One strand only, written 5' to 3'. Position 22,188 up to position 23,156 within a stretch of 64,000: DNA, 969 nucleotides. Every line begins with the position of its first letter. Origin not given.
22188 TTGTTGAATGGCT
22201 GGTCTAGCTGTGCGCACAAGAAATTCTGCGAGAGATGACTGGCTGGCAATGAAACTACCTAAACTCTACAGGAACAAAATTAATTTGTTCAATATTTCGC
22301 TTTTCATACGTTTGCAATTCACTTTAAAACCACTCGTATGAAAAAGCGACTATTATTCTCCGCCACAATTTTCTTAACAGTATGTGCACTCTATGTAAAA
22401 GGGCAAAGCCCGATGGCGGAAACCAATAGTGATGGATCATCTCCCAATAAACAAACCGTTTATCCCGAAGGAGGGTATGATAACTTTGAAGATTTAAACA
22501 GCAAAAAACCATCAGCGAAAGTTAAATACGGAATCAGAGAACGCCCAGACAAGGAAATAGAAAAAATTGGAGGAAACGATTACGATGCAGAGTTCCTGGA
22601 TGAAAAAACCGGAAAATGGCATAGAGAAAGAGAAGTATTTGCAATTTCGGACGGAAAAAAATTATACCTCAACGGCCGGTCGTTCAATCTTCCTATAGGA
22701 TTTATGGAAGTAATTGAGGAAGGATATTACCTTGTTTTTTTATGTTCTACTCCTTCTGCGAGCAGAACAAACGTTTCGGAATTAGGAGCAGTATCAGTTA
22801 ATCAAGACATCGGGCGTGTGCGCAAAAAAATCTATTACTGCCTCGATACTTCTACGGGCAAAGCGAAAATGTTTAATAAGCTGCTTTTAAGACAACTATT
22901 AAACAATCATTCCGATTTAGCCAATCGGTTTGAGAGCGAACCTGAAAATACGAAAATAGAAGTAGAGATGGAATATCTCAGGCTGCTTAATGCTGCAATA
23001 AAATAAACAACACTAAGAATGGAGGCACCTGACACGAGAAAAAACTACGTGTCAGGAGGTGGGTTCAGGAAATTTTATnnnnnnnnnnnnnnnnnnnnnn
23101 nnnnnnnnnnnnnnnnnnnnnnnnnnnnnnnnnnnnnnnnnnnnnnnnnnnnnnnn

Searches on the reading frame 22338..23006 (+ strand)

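Call 3: search_protein_families(library=pfam, proteins=[window:22338-23006:+], max_evalue=1)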
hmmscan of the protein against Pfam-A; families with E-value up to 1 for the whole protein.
window:22338-23006:+ (222 aa): 1 family
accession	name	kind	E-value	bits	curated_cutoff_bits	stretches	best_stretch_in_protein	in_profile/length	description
PF20201.3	DUF6563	-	4.7e-22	79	27.1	1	46-218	2-188/191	Family of unknown function (DUF6563)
